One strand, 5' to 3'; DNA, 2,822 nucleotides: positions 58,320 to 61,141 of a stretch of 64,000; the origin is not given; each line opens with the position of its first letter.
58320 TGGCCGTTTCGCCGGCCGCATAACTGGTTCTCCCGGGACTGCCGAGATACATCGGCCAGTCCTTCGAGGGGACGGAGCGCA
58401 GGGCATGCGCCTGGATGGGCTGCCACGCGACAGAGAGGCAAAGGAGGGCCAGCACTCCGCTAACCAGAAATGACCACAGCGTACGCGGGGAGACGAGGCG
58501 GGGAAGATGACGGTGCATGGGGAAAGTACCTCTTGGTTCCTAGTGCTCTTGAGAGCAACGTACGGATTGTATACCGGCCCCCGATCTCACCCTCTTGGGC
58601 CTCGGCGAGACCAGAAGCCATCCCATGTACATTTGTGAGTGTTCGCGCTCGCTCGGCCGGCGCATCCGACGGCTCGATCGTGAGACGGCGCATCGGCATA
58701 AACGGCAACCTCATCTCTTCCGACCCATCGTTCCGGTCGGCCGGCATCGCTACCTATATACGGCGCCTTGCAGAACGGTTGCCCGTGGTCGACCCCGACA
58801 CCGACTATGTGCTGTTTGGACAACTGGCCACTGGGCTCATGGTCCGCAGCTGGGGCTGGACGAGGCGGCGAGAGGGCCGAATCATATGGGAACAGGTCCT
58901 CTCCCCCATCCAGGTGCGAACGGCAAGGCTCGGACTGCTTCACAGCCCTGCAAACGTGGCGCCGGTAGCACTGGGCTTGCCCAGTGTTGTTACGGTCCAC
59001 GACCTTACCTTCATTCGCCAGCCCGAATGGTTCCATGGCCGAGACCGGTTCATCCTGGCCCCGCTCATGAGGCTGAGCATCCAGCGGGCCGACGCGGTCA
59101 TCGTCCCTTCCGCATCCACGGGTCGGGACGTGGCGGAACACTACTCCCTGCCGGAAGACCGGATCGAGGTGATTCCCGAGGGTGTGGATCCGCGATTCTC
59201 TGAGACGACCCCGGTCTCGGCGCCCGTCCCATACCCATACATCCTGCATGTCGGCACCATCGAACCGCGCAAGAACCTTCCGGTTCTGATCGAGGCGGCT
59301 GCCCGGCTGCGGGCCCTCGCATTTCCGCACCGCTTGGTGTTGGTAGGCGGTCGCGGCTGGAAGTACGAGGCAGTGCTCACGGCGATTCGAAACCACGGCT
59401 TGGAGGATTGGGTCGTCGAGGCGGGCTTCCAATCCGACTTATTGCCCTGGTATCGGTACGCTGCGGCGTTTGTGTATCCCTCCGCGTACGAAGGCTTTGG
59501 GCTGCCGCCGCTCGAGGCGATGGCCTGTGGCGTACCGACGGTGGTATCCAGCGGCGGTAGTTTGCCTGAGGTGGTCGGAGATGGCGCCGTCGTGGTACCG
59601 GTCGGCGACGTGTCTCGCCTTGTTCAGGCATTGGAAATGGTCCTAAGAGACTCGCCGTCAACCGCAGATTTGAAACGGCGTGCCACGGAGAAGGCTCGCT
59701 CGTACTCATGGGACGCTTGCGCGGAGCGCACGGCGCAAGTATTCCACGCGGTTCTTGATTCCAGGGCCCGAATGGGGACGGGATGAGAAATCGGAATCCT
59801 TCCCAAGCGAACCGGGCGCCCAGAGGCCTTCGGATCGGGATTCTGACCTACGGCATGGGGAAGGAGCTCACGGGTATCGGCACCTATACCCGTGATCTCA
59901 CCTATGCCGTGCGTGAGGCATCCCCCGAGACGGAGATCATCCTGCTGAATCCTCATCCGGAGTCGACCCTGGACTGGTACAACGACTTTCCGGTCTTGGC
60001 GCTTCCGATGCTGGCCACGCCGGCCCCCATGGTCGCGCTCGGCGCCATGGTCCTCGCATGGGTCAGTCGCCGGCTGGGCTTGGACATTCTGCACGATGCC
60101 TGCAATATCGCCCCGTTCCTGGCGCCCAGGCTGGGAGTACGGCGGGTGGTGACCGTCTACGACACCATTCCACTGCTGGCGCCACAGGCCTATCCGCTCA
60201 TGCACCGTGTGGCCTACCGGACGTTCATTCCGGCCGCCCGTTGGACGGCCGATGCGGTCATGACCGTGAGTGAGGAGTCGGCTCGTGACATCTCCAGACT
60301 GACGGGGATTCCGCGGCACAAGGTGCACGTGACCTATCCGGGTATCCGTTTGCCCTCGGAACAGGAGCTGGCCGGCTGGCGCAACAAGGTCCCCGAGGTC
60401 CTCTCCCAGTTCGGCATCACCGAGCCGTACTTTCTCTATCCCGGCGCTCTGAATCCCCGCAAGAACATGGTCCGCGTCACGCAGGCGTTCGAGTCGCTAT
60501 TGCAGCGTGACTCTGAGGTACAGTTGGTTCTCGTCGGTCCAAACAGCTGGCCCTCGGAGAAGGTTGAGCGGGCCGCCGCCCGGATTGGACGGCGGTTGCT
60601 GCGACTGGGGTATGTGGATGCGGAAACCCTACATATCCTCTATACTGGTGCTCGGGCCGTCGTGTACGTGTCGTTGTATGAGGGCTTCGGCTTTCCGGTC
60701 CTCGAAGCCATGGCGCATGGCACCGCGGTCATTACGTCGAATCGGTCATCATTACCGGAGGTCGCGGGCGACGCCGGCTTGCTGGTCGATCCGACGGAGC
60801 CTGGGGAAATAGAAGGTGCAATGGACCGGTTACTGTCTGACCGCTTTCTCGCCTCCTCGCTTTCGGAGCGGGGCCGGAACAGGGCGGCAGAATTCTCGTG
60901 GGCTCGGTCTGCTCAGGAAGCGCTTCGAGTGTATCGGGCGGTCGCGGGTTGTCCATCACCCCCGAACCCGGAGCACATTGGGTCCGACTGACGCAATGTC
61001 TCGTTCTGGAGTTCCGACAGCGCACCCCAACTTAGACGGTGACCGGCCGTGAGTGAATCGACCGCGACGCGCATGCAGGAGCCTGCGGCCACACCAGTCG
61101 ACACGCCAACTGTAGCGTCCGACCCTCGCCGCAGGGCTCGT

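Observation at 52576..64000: Cell-envelope glycan assembly island: Lys-rich secreted protein, DUF4012, CPBP protease-domain fusion, PQQ beta-propeller, three GT4s, two polytopic membrane proteins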

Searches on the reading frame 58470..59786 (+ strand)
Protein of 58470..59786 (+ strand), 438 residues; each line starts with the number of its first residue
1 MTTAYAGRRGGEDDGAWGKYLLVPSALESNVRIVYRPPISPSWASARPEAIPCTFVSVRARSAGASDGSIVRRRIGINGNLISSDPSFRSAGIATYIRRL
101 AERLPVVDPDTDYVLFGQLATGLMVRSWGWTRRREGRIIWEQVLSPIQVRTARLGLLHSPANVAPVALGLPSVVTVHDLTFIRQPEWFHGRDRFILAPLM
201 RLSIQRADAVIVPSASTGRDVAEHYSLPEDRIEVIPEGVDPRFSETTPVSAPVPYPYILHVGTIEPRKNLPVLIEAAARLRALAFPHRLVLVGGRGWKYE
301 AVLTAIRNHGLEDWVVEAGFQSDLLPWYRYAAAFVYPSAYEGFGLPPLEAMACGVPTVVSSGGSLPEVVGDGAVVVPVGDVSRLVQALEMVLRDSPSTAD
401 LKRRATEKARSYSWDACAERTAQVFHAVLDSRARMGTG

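Call 4: search_protein_families(library=pfam, proteins=[window:58470-59786:+], max_evalue=0.01)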
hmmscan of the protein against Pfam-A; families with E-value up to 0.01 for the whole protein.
window:58470-59786:+ (438 aa): 6 families
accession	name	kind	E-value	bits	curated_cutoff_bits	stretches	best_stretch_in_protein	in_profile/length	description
PF00534.26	Glycos_transf_1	-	8.8e-32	110.4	26.4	1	254-407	14-171/172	Glycosyl transferases group 1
PF13692.12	Glyco_trans_1_4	-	4.1e-29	102.1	27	1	256-394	2-142/142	Glycosyl transferases group 1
PF13439.12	Glyco_transf_4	-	1.6e-15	57.9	28.5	1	94-242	5-169/170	Glycosyltransferase Family 4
PF20706.3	GT4-conflict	-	1.9e-11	44.1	26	1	239-419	177-383/385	Family 4 Glycosyltransferase in conflict systems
PF13579.12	Glyco_trans_4_4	-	5.8e-10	40.2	29.7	1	157-237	82-157/158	Glycosyl transferase 4-like domain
PF13524.12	Glyco_trans_1_2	-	0.00029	21.2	25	1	275-419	7-140/144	Glycosyl transferase-like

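Call 9: search_protein_families(library=ncbifam, proteins=[window:58470-59786:+], max_evalue=0.01)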
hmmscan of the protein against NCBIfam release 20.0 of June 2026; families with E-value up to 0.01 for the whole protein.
window:58470-59786:+ (438 aa): 32 families (the best 25 are shown)
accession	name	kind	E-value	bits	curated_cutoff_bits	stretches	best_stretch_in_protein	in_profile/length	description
TIGR04047.1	MSMEG_0565_glyc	hypoth_equivalog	9.6e-26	90.7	259.85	1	196-426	128-372/373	MSMEG_0565 family glycosyltransferase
TIGR02149.1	glgA_Coryne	subfamily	2.8e-25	89.3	302.4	1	165-429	102-391/391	glycogen synthase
TIGR03999.1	thiol_BshA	equivalog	7.5e-24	84.4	273.7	1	196-428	134-373/375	N-acetyl-alpha-D-glucosaminyl L-malate synthase BshA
TIGR03449.1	mycothiol_MshA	equivalog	1.3e-22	80.3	462.5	1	204-428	162-403/406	D-inositol-3-phosphate glycosyltransferase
NF038295.1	EPS_HpsP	equivalog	3.2e-18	65.9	550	1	202-428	150-387/388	hormogonium polysaccharide biosynthesis glycosyltransferase HpsP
TIGR03088.1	stp2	hypoth_equivalog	9.8e-17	61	409.05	1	257-429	196-374/374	TIGR03088 family PEP-CTERM/XrtA system glycosyltransferase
NF041876.1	EPS_EpsE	equivalog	3e-16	59.6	400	1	209-409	164-376/389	exopolysaccharide biosynthesis GT4 family glycosyltransferase EpsE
NF050063.1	ProtGlycPglJ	equivalog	4.9e-14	52.3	500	1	194-415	132-353/363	N-acetylgalactosamine-N,N'-diacetylbacillosaminyl-diphospho-undecaprenol 4-alpha-N-acetylgalactosaminyltransferase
NF053787.1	GlcN_PG_synth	equivalog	3.6e-13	49.1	480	1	258-429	200-360/361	N-acetylglucosaminyl phosphatidylglycerol synthase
NF041010.1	glycosy_Agl16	equivalog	4.9e-13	48.7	575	1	196-427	123-350/352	glycosylation protein Agl16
NF041879.1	EPS_EpsH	equivalog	3.4e-12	45.8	800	1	163-434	146-422/431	exopolysaccharide biosynthesis glycosyltransferase EpsH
TIGR04157.1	glyco_rSAM_CFB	subfamily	2.9e-10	39.7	400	1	204-375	167-345/406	TIGR04157 family glycosyltransferase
TIGR04063.1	stp3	hypoth_equivalog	7.9e-10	38.2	442.05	1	203-429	154-396/397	TIGR04063 family PEP-CTERM/XrtA system glycosyltransferase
TIGR02095.1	glgA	subfamily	1e-09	37.6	328.45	1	256-426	295-475/477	glycogen/starch synthase, ADP-glucose type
TIGR02472.1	sucr_P_syn_N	equivalog_domain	1.2e-09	37.6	576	1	327-420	333-433/439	sucrose-phosphate synthase, putative, glycosyltransferase domain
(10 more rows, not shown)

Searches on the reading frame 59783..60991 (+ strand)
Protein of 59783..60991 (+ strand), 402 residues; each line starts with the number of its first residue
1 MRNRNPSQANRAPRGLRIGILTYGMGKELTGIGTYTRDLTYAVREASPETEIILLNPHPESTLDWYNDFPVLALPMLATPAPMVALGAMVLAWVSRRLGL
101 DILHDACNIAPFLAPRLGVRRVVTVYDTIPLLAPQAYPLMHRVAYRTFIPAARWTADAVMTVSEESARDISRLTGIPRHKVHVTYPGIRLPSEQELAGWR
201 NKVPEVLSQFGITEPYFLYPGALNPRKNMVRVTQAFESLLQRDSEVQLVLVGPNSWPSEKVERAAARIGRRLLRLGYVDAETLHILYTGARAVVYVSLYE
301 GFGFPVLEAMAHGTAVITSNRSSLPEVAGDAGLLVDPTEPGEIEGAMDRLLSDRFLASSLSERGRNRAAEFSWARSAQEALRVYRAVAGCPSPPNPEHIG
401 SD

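Call 4: search_protein_families(library=pfam, proteins=[window:59783-60991:+], max_evalue=0.01)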
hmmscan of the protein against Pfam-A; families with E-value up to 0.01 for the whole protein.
window:59783-60991:+ (402 aa): 6 families
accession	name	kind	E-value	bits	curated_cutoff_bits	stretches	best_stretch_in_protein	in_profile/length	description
PF00534.26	Glycos_transf_1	-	1.2e-29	103.4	26.4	1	213-367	14-172/172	Glycosyl transferases group 1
PF13692.12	Glyco_trans_1_4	-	2.4e-27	96.4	27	1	215-353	2-142/142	Glycosyl transferases group 1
PF13439.12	Glyco_transf_4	-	1.3e-13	51.8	28.5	1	31-189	3-167/170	Glycosyltransferase Family 4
PF13579.12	Glyco_trans_4_4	-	4.5e-11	43.8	29.7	1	30-187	1-158/158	Glycosyl transferase 4-like domain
PF20706.3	GT4-conflict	-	4.3e-08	33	26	1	155-335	146-324/385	Family 4 Glycosyltransferase in conflict systems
PF13524.12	Glyco_trans_1_2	-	6.8e-08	33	25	1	235-381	5-143/144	Glycosyl transferase-like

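Call 9: search_protein_families(library=ncbifam, proteins=[window:59783-60991:+], max_evalue=0.01)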
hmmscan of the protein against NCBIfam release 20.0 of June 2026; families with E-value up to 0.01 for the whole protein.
window:59783-60991:+ (402 aa): 32 families (the best 25 are shown)
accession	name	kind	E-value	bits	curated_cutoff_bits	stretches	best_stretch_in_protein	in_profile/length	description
TIGR04047.1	MSMEG_0565_glyc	hypoth_equivalog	5.9e-28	98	259.85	1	155-386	138-373/373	MSMEG_0565 family glycosyltransferase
TIGR02149.1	glgA_Coryne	subfamily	5.8e-23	81.6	302.4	1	152-387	141-390/391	glycogen synthase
TIGR03449.1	mycothiol_MshA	equivalog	2e-17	63.2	462.5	1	156-387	165-403/406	D-inositol-3-phosphate glycosyltransferase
TIGR04157.1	glyco_rSAM_CFB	subfamily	2.9e-16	59.5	400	1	156-330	170-341/406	TIGR04157 family glycosyltransferase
NF038229.1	Glyco4_Geo_Pelo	equivalog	3.9e-16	59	400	1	151-387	105-336/338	GPMC system family 4 glycosyltransferase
NF041876.1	EPS_EpsE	equivalog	3.6e-15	56.1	400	1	221-378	221-387/389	exopolysaccharide biosynthesis GT4 family glycosyltransferase EpsE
NF038295.1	EPS_HpsP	equivalog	3.4e-13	49.3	550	1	187-387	184-387/388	hormogonium polysaccharide biosynthesis glycosyltransferase HpsP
TIGR03088.1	stp2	hypoth_equivalog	9.7e-13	47.9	409.05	1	157-386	138-372/374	TIGR03088 family PEP-CTERM/XrtA system glycosyltransferase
TIGR03999.1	thiol_BshA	equivalog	1.1e-11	44.2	273.7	1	222-387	207-373/375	N-acetyl-alpha-D-glucosaminyl L-malate synthase BshA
NF012028.0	PRK15484.1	subfamily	2.6e-11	43.2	618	1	201-378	178-369/380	lipopolysaccharide N-acetylglucosaminyltransferase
NF053787.1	GlcN_PG_synth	equivalog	1.8e-10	40.2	480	1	216-388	199-360/361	N-acetylglucosaminyl phosphatidylglycerol synthase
NF047684.1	TeichurnBiosyTuaC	equivalog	1.2e-09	37.6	550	1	135-387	145-389/391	teichuronic acid biosynthesis protein TuaC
NF038298.1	EPS_HpsO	equivalog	3.9e-09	35.8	575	1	296-386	295-386/388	hormogonium polysaccharide biosynthesis glycosyltransferase HpsO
NF050063.1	ProtGlycPglJ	equivalog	4.8e-09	35.9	500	1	141-382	130-361/363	N-acetylgalactosamine-N,N'-diacetylbacillosaminyl-diphospho-undecaprenol 4-alpha-N-acetylgalactosaminyltransferase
TIGR02095.1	glgA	subfamily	9.4e-09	34.4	328.45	1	214-386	294-476/477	glycogen/starch synthase, ADP-glucose type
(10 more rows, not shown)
